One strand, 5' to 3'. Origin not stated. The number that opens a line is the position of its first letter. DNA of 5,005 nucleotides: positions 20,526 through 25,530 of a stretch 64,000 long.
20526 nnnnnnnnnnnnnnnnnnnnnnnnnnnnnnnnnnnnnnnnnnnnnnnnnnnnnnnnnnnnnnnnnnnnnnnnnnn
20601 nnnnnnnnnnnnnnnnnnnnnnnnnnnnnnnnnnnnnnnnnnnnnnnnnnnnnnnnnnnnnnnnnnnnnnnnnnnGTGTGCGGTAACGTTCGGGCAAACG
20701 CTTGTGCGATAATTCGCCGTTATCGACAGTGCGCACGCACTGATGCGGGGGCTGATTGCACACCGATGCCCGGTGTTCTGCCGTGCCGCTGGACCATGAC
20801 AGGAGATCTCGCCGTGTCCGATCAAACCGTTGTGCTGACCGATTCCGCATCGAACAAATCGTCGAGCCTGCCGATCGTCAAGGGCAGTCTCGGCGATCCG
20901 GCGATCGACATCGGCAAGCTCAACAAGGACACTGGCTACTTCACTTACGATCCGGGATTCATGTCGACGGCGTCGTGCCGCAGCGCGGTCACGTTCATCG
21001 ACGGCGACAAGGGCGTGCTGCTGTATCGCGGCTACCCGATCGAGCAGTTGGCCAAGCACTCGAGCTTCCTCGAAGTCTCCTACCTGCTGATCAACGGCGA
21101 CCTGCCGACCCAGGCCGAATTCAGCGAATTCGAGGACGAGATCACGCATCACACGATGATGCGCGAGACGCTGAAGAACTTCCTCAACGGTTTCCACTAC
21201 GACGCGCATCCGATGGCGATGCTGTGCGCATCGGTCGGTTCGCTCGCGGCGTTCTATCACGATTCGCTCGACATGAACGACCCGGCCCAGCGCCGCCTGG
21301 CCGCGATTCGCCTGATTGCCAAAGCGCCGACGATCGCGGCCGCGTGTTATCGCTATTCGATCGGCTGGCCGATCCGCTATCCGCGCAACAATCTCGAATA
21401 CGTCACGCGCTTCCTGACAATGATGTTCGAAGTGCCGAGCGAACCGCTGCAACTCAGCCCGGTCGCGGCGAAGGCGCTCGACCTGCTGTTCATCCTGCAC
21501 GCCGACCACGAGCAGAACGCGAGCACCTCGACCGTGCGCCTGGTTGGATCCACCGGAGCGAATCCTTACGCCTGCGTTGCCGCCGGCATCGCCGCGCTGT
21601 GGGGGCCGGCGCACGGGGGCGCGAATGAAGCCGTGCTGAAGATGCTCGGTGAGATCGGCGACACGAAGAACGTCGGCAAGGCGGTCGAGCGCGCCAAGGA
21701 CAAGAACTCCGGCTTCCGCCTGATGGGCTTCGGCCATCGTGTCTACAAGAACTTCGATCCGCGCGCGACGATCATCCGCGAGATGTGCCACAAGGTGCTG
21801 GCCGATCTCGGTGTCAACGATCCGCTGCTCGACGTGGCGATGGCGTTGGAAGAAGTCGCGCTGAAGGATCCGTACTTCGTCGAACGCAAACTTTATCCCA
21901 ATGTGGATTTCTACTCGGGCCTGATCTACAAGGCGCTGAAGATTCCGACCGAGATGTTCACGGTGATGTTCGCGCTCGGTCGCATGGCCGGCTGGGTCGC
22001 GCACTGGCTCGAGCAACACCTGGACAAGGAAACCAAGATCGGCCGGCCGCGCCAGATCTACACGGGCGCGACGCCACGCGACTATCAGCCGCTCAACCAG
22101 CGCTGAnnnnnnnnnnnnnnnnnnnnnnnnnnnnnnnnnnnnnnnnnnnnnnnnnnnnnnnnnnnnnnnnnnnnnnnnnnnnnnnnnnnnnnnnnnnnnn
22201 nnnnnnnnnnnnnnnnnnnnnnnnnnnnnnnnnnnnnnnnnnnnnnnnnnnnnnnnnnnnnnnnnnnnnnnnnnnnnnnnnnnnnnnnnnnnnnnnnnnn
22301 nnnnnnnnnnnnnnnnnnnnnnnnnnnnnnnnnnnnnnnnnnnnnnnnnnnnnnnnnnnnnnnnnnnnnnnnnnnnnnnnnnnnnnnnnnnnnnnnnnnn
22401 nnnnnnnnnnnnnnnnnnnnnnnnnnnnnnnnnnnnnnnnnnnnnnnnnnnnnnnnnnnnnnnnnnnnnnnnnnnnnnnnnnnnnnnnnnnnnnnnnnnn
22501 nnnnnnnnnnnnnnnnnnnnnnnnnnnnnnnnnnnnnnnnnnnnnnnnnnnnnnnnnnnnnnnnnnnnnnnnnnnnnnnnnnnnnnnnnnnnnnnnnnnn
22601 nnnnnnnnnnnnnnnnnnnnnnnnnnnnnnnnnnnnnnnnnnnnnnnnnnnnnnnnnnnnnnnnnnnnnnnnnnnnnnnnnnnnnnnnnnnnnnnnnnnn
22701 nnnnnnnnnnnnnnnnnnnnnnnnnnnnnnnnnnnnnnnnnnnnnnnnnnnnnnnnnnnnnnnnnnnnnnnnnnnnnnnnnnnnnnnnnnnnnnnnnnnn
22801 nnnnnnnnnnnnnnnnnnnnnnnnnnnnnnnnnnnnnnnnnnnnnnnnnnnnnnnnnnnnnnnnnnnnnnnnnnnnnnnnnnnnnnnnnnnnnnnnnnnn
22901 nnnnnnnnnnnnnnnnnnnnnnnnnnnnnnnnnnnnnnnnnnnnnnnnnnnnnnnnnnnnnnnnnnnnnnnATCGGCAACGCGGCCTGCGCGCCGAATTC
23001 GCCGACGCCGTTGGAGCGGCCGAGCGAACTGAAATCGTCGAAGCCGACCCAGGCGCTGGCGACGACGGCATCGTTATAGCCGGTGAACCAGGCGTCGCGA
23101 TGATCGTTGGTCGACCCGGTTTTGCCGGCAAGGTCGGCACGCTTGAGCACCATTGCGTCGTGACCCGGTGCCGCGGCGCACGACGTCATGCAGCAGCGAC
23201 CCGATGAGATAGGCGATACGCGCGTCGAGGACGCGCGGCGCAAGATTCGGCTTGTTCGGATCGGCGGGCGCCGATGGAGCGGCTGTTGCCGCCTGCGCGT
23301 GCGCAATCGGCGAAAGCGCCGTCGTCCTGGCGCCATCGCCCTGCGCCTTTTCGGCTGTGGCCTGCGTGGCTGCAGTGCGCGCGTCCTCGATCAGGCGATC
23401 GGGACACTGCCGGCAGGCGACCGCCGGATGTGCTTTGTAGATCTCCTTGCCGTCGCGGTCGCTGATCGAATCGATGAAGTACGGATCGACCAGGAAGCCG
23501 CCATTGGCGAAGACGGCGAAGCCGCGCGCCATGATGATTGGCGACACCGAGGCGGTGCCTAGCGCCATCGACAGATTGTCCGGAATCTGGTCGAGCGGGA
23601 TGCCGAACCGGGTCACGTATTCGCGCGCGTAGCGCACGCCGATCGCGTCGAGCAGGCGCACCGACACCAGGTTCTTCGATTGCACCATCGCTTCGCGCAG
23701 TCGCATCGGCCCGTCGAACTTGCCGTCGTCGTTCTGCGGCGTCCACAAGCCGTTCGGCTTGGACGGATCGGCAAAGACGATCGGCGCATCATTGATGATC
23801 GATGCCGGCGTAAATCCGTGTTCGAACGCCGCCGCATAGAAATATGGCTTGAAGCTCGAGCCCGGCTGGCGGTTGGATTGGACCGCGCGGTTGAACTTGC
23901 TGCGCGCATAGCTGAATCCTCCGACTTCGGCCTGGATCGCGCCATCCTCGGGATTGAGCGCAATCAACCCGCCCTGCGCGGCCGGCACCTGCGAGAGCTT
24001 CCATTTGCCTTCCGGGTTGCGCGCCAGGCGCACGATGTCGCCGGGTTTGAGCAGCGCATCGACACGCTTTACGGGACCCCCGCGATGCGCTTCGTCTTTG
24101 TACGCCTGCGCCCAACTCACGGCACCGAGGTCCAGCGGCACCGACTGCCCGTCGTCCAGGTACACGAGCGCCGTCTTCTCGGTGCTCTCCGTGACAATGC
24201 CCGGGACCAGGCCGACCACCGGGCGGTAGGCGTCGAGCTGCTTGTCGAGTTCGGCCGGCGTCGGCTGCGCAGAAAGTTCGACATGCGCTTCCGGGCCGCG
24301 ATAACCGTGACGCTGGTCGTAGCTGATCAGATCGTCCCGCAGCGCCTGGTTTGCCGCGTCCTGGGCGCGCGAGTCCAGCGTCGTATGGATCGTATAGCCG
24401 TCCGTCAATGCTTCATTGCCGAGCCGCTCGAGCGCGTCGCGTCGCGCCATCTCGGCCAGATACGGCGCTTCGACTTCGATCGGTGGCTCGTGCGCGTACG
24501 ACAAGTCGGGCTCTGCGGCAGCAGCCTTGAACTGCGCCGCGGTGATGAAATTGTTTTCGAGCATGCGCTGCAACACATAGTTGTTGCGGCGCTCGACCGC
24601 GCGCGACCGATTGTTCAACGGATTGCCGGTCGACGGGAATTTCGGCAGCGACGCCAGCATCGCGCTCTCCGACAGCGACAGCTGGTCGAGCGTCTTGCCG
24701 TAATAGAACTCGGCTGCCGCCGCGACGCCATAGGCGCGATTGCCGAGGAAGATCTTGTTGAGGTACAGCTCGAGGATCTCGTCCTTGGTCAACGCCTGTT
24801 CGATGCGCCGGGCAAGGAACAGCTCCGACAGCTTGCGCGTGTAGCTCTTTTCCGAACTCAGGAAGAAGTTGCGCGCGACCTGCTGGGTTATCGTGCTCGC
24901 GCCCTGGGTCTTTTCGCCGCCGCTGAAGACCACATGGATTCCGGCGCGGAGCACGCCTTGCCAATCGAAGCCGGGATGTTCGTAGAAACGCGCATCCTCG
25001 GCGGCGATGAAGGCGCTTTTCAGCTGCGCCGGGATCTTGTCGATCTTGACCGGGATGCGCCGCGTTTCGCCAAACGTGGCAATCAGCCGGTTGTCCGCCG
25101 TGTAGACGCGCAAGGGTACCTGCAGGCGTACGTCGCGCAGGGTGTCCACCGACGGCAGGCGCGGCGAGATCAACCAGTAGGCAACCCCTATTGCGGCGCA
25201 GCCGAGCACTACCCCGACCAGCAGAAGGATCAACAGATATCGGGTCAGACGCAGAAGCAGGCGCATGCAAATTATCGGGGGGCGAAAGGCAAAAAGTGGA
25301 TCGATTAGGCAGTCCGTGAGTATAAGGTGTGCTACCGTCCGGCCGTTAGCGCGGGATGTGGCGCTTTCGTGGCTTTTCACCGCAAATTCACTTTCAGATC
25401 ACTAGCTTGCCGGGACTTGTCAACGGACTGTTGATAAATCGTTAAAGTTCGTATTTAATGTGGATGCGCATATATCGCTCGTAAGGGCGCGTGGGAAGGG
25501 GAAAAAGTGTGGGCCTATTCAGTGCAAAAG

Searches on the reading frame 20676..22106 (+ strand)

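Call 71: search_protein_families(library=pfam, proteins=[window:20676-22106:+], max_evalue=0.000001)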
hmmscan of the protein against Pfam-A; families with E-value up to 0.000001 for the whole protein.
window:20676-22106:+ (476 aa): 1 family
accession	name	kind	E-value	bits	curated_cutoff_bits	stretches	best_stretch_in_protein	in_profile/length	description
PF00285.26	Citrate_synt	-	2.1e-142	474.9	27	1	94-459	1-357/357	Citrate synthase, C-terminal domain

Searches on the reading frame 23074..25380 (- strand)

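Call 71: search_protein_families(library=pfam, proteins=[window:23074-25380:-], max_evalue=0.000001)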
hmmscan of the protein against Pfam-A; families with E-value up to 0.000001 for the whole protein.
window:23074-25380:- (768 aa): 3 families
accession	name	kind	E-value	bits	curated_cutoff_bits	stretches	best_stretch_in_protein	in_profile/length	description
PF00912.28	Transgly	-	3.2e-61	206.3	27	1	97-273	2-177/178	Transglycosylase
PF17092.11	PCB_OB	-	9.2e-25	88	27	1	360-467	1-110/111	Penicillin-binding protein OB-like domain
PF00905.27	Transpeptidase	-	2.2e-24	86.7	22.1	1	471-648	2-192/299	Penicillin binding protein transpeptidase domain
